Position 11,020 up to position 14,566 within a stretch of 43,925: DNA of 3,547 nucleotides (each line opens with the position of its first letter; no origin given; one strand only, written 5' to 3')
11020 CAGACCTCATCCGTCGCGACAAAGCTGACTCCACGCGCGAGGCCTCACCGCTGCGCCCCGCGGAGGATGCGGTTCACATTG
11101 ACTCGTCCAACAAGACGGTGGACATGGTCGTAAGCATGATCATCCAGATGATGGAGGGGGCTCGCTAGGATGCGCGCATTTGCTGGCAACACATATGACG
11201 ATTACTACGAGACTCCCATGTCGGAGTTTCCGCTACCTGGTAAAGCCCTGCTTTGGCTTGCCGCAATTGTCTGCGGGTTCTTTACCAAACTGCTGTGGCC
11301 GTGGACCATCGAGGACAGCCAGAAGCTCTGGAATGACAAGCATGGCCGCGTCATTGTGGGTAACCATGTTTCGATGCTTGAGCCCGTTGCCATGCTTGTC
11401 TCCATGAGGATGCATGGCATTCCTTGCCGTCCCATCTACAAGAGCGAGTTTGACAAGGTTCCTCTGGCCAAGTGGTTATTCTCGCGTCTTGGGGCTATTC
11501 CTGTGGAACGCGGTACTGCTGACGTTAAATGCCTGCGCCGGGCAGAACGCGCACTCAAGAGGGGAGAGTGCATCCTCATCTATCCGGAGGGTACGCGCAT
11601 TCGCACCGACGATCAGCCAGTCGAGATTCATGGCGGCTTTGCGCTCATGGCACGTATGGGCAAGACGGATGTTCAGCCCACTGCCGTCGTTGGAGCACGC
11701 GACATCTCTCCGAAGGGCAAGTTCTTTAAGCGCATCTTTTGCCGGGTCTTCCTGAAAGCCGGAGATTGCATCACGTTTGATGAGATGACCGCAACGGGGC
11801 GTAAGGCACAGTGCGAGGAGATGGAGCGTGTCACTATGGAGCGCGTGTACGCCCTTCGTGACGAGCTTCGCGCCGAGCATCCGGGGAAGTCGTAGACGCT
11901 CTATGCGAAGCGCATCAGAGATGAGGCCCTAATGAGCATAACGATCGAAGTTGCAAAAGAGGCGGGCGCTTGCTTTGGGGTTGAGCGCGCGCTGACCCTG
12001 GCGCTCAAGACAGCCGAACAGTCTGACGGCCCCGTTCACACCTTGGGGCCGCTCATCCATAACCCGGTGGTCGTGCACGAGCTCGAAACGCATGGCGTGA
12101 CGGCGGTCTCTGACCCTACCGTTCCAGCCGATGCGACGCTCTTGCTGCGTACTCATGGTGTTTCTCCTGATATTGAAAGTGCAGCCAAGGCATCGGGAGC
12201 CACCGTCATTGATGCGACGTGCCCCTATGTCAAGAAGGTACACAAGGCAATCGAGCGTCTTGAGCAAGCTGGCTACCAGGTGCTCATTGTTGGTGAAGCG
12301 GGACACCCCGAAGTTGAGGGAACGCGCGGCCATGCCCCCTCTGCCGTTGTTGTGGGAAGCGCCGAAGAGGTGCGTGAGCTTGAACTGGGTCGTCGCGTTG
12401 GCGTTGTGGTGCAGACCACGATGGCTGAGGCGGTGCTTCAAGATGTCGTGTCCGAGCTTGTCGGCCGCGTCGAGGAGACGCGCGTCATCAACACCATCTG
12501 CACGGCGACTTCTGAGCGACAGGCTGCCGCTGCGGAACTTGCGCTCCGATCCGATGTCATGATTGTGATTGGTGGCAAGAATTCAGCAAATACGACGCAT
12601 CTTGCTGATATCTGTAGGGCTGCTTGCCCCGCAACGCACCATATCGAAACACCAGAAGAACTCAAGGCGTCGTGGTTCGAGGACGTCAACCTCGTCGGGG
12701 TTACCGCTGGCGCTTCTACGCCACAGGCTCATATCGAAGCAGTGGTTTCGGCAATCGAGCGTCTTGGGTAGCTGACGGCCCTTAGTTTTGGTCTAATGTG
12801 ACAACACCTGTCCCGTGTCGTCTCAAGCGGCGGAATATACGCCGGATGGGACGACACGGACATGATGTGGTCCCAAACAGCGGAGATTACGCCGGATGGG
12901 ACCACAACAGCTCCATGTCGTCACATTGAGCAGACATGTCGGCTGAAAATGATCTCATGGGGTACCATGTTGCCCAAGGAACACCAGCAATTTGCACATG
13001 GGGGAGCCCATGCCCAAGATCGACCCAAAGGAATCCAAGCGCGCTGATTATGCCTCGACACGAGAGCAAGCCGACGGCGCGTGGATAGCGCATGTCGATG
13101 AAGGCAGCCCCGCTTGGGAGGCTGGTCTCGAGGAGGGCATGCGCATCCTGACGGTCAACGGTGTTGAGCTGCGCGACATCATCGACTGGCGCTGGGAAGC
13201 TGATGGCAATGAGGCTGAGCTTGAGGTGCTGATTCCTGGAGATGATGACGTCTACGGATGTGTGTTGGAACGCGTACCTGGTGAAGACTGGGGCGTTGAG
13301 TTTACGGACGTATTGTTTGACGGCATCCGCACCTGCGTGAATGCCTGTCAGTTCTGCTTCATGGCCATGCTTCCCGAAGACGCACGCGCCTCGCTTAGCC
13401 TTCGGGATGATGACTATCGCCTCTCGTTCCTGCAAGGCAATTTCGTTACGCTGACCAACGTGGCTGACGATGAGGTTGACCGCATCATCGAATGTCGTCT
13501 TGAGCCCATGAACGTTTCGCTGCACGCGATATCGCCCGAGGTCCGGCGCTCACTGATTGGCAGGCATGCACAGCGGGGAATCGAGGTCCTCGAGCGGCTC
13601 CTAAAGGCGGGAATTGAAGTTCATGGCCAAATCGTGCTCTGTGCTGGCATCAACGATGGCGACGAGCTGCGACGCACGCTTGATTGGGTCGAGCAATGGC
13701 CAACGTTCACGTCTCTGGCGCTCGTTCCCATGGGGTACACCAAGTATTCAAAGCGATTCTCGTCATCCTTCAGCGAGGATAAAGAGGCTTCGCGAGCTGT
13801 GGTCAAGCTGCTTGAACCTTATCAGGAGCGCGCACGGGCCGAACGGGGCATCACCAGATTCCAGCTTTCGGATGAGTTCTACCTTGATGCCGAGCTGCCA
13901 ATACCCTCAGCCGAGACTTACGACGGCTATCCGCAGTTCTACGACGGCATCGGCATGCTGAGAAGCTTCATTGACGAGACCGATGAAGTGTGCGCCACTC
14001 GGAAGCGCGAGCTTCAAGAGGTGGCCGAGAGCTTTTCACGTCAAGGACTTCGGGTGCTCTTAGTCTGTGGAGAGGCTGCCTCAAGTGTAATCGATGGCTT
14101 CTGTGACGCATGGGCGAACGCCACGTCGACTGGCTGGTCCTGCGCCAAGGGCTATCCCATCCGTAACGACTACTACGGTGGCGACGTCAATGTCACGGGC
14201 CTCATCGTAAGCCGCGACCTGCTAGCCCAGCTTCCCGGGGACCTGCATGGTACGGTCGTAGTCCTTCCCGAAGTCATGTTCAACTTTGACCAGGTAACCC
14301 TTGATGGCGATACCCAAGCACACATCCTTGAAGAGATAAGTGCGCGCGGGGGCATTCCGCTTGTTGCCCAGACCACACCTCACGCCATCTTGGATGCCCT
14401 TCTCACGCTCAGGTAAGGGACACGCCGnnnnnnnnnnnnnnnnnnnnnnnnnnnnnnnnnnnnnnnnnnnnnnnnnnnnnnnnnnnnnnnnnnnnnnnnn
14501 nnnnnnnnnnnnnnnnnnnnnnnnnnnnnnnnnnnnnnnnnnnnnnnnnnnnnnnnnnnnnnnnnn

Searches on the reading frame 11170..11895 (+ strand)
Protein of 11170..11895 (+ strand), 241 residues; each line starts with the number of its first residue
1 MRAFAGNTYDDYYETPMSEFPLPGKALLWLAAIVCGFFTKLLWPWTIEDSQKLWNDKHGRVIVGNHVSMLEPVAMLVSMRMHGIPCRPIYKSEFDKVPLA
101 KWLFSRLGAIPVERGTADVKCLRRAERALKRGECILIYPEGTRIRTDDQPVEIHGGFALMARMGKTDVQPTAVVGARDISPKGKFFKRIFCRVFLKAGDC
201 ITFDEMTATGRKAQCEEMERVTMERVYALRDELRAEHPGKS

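Call 4: search_protein_families(library=pfam, proteins=[window:11170-11895:+], max_evalue=0.01)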
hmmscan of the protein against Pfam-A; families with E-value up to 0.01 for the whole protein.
window:11170-11895:+ (241 aa): 1 family
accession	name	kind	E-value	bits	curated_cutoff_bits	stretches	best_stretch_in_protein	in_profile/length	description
PF01553.26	Acyltransferase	-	1.9e-18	66.9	23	1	55-173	11-131/132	Acyltransferase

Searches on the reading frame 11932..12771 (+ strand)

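Call 4: search_protein_families(library=pfam, proteins=[window:11932-12771:+], max_evalue=0.01)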
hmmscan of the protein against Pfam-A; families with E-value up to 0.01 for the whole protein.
window:11932-12771:+ (279 aa): 1 family
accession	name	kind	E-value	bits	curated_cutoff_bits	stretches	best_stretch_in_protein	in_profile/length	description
PF02401.23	LYTB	-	1.7e-91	306.7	24.5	1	5-275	1-266/267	LytB protein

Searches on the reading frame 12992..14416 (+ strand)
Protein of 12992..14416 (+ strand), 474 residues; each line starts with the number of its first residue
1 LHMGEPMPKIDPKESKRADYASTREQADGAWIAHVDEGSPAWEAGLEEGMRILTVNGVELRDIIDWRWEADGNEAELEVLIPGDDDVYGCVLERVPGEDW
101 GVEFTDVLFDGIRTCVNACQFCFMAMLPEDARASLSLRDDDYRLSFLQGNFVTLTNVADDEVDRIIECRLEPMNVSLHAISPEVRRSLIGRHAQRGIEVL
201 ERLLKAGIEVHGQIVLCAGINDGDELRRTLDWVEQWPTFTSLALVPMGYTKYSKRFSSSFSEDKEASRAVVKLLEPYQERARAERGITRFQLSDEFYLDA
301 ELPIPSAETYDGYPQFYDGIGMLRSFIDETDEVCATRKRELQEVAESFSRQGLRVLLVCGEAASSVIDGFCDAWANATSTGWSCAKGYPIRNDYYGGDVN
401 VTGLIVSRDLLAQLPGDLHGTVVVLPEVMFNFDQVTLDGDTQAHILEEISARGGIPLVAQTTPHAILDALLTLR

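Call 4: search_protein_families(library=pfam, proteins=[window:12992-14416:+], max_evalue=0.01)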
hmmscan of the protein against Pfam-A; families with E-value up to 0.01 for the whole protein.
window:12992-14416:+ (474 aa): 6 families
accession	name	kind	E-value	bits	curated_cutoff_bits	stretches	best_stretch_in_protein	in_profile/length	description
PF19238.5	Radical_SAM_2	-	7.1e-55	185.3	26.7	1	97-240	4-149/151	Radical SAM-like domain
PF04459.17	DUF512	-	6.2e-43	146.9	25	1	245-448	1-192/202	Protein of unknown function (DUF512)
PF17820.7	PDZ_6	-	1.8e-08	34.4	27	1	32-67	2-37/54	PDZ domain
PF04055.27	Radical_SAM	-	1.1e-06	29.4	29.5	1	156-232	90-165/166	Radical SAM superfamily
PF00595.29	PDZ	-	0.00024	21.9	23.2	1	27-63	24-60/81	PDZ domain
PF13180.12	PDZ_2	-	0.0046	17.6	27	1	23-68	7-52/80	PDZ domain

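Call 15: find_related_loci(query=A1, collection=genome_contigs, flank=6000)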
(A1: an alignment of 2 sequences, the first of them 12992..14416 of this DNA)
Query A1 (474 aa) in genome_contigs; peptide patterns used: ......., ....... (x = any residue, [..] = any of these).
269 stretches matched a pattern; 191 encode a relative of the query (tblastn E <= 1e-3); the best 80 are kept; 80 distinct loci.
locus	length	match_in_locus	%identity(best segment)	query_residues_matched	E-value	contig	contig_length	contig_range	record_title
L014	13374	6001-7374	81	7-464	0e+0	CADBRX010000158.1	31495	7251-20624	MAG: uncultured Coriobacteriaceae bacterium isolate RUG14245 genome assembly, contig: RUG14245_asm_158, whole genome sho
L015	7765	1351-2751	79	4-470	0e+0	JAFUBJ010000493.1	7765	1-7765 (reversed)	MAG: Atopobiaceae bacterium isolate RGIG4340 Roe_deer_Jejunum-1__c194984, whole genome shotgun sequence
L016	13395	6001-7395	79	7-471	0e+0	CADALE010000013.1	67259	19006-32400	MAG: uncultured Coriobacteriaceae bacterium isolate RUG13402 genome assembly, contig: RUG13402_asm_13, whole genome shot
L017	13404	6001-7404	74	5-472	0e+0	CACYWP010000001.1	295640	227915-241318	MAG: uncultured Coriobacteriaceae bacterium isolate RUG12341 genome assembly, contig: RUG12341_asm_1, whole genome shotg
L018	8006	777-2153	76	13-471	0e+0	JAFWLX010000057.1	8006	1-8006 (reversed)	MAG: Atopobiaceae bacterium isolate RGIG5859 Sheep_Jejunum-2__c74930, whole genome shotgun sequence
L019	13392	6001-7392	77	7-470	0e+0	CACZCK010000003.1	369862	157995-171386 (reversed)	MAG: uncultured Coriobacteriaceae bacterium isolate RUG12495 genome assembly, contig: RUG12495_asm_3, whole genome shotg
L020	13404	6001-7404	74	4-471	0e+0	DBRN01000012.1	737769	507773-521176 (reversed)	MAG TPA_asm: Atopobiaceae bacterium UBA1367 UBA1367_contig_42, whole genome shotgun sequence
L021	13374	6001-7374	73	13-470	0e+0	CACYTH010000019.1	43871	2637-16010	MAG: uncultured Coriobacteriaceae bacterium isolate RUG12252 genome assembly, contig: RUG12252_asm_19, whole genome shot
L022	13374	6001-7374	75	13-470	0e+0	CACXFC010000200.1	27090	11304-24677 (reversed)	MAG: uncultured Coriobacteriaceae bacterium isolate RUG11201 genome assembly, contig: RUG11201_asm_200, whole genome sho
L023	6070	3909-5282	72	13-470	0e+0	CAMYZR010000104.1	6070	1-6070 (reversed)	MAG TPA_asm: uncultured Atopobiaceae bacterium isolate SRR10912535_bin.56_metaWRAP_v1.3_MAG genome assembly, contig: ERZ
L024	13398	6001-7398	74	6-471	0e+0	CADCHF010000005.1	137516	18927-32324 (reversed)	MAG: uncultured Coriobacteriaceae bacterium isolate RUG14646 genome assembly, contig: RUG14646_asm_5, whole genome shotg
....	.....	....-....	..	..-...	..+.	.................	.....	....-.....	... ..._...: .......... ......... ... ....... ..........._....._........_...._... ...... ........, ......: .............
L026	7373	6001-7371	73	14-470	0e+0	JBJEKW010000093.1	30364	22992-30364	MAG: Atopobiaceae bacterium isolate PUUB62_bin.008 NODE_695_length_30364_cov_401.674717, whole genome shotgun sequence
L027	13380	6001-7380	71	13-470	0e+0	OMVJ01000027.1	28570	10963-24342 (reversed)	uncultured Olsenella sp. isolate RUG004 genome assembly, contig: scaffold_1322, whole genome shotgun sequence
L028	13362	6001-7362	71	17-471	0e+0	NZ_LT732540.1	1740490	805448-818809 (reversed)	Olsenella urininfantis strain Marseille-P3197T, whole genome shotgun sequence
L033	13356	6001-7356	70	13-470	0e+0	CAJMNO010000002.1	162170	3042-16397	TPA_asm: uncultured bacterium isolate ERR1430407-bin.8 genome assembly, contig: NODE_46_length_162170_cov_64.097258, who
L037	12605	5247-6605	69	14-471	0e+0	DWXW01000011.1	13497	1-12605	MAG TPA_asm: Candidatus Olsenella avistercoris isolate CHK136-6238 CHK136__C14971_L13497_SAMEA104467408, whole genome sh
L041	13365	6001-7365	70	14-473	0e+0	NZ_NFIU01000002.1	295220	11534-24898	Olsenella sp. An290 An290_contig_2, whole genome shotgun sequence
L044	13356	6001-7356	69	12-470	0e+0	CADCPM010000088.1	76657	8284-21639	MAG: uncultured Coriobacteriaceae bacterium isolate RUG14867 genome assembly, contig: RUG14867_asm_88, whole genome shot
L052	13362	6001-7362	71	11-471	0e+0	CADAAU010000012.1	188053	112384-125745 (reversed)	MAG: uncultured Coriobacteriaceae bacterium isolate RUG13125 genome assembly, contig: RUG13125_asm_12, whole genome shot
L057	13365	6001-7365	68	14-473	0e+0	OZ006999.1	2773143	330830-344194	MAG: uncultured Atopobiaceae bacterium isolate 6730_HET_VAC_s3.ctg000004l_hifiasm_large MAG genome assembly, chromosome:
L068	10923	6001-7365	68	14-473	0e+0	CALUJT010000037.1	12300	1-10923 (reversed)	MAG: uncultured Atopobiaceae bacterium isolate BRZ_LR__bin45 genome assembly, contig: BRZ_LR__NODE_4019_length_12300_cov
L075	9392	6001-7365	67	14-473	0e+0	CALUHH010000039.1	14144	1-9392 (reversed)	MAG: uncultured Atopobiaceae bacterium isolate BRZ_NT__bin22 genome assembly, contig: BRZ_NT__NODE_5278_length_14144_cov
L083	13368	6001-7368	68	13-473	0e+0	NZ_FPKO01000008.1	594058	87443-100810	Thermophilibacter mediterraneus strain Marseille-P3256T, whole genome shotgun sequence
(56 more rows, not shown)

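Call 20: search_protein_families(library=pfam, proteins=[L052:7430-10891:-, L044:7377-9281:-, L068:7391-8914:-, L083:7715-9541:-, L083:7400-9376:+, L057:7460-8905:+, L041:7437-9674:+, L041:9684-11903:+, L075:7418-9121:+, L027:7764-10727:+], max_evalue=0.001)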
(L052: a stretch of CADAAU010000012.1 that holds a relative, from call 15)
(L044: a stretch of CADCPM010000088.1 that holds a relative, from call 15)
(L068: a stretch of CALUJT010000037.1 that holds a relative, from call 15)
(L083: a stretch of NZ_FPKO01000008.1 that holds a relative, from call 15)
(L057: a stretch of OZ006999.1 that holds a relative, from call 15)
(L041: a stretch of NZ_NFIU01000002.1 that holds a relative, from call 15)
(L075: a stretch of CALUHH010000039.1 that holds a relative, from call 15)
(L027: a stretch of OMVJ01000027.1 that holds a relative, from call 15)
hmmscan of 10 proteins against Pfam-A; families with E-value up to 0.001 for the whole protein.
L052:7430-10891:- (1153 aa): 3 families
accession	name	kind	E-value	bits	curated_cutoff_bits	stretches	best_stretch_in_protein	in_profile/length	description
PF07538.16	ChW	-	1.4e-79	262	22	6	900-934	1-34/35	Clostridial hydrophobic W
PF00933.27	Glyco_hydro_3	-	1.1e-77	262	27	1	113-484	1-315/316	Glycosyl hydrolase family 3 N terminal domain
PF01915.27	Glyco_hydro_3_C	-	4.3e-08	33.8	31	1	524-752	1-200/200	Glycosyl hydrolase family 3 C-terminal domain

L044:7377-9281:- (634 aa): 1 family
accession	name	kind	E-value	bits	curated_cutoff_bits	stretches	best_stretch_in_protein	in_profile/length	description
PF00563.25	EAL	-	1.1e-53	182.5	31.3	1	388-618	4-236/236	EAL domain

L068:7391-8914:- (507 aa): 0 families

L083:7715-9541:- (608 aa): 0 families

L083:7400-9376:+ (658 aa): 3 families
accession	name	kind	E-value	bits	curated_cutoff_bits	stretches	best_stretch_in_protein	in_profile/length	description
PF00395.25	SLH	-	1.3e-21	76.7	20.8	2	541-583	1-43/44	S-layer homology domain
PF21277.2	T6SS_VgrG3-like_C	-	5.1e-11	43.3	27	1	269-384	66-182/183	Type VI secretion system spike protein VgrG3-like, C-terminal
PF18998.6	Flg_new_2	-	2.8e-09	37.3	23.6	1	401-475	3-71/73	Divergent InlB B-repeat domain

L057:7460-8905:+ (481 aa): 2 families
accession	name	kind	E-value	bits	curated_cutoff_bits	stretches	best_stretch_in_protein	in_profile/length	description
PF00395.25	SLH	-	8e-29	99.8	20.8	3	303-347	2-44/44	S-layer homology domain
PF21277.2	T6SS_VgrG3-like_C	-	4.6e-08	33.7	27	1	164-287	58-182/183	Type VI secretion system spike protein VgrG3-like, C-terminal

L041:7437-9674:+ (745 aa): 1 family
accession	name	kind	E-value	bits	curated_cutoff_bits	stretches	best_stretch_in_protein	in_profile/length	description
PF25174.1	Beta-prop_THOC3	-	0.00045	19.8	305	0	287-415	124-255/272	THOC3 beta-propeller domain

L041:9684-11903:+ (739 aa): 5 families
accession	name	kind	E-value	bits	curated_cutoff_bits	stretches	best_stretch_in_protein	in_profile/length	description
PF13676.11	TIR_2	-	1e-17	65.2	28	1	4-94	1-95/122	TIR domain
PF23414.1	Beta-prop_EML_2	-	6.4e-08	32.7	90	0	305-401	17-112/266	Echinoderm microtubule-associated protein second beta-propeller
PF25174.1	Beta-prop_THOC3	-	5.9e-06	25.9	305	1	325-387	210-271/272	THOC3 beta-propeller domain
PF24817.1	WD40_WDHD1_1st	-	0.00015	21.5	109.9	0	333-407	183-259/291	WDHD1 first WD40 domain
PF00400.38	WD40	-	0.00064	20.6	27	0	638-658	15-35/39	WD domain, G-beta repeat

L075:7418-9121:+ (567 aa): 3 families
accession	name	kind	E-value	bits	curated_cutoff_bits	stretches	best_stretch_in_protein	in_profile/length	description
PF00395.25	SLH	-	6.1e-31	106.6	20.8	2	386-429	1-44/44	S-layer homology domain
PF21277.2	T6SS_VgrG3-like_C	-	1.4e-11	45.1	27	1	171-295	58-183/183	Type VI secretion system spike protein VgrG3-like, C-terminal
PF18998.6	Flg_new_2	-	6.1e-07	29.8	23.6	1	310-384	2-70/73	Divergent InlB B-repeat domain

L027:7764-10727:+ (987 aa): 0 families

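Call 21: search_protein_families(library=padloc, proteins=[L052:7430-10891:-, L044:7377-9281:-, L068:7391-8914:-, L083:7715-9541:-, L083:7400-9376:+, L057:7460-8905:+, L075:7418-9121:+, L027:7764-10727:+, L033:7326-7961:-, L037:7463-8125:+], max_evalue=0.001)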
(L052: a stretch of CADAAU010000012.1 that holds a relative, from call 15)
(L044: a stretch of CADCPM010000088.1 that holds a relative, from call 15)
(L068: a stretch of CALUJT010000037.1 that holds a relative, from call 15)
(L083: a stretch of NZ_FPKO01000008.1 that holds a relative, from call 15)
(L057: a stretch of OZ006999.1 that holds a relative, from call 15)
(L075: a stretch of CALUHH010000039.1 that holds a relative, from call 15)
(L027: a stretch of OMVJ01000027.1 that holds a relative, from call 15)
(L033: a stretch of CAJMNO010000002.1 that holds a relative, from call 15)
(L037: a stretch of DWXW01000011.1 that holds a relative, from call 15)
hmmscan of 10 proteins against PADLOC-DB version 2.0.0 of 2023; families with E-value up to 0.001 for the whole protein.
L052:7430-10891:- (1153 aa): 0 families

L044:7377-9281:- (634 aa): 0 families

L068:7391-8914:- (507 aa): 0 families

L083:7715-9541:- (608 aa): 0 families

L083:7400-9376:+ (658 aa): 0 families

L057:7460-8905:+ (481 aa): 0 families

L075:7418-9121:+ (567 aa): 0 families

L027:7764-10727:+ (987 aa): 0 families

L033:7326-7961:- (212 aa): 0 families

L037:7463-8125:+ (220 aa): 0 families

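Call 51: search_protein_families(library=padloc, proteins=[L041:7437-9674:+, L041:9684-11903:+], max_evalue=0.001)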
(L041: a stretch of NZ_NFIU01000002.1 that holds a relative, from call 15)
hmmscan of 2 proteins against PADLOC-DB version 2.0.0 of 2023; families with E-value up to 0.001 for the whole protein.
L041:7437-9674:+ (745 aa): 0 families

L041:9684-11903:+ (739 aa): 7 families
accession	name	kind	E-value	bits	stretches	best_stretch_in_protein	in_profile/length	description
PDLC02012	SAVED5--SAVED_TIR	-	4e-14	50.5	1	3-77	15-90/404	-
PDLC05062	PDC-S66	-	4.2e-09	34.3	1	4-72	151-220/282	-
PDLC02403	Aga_TIR-PNTD1-PNTD2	-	1.2e-07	29.2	1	15-82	17-85/443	Class I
PDLC02421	Aga_TIR-PNTD1-PNTD2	-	8.4e-07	26.4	1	3-82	5-86/430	Class I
PDLC00728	Effector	-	2.8e-06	24.5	1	3-72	11-81/432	TIR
PDLC00727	Effector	-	3.5e-05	20.5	1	4-69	176-242/590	TIR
PDLC03957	bSEFIR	-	0.00049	18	1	3-64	40-104/412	-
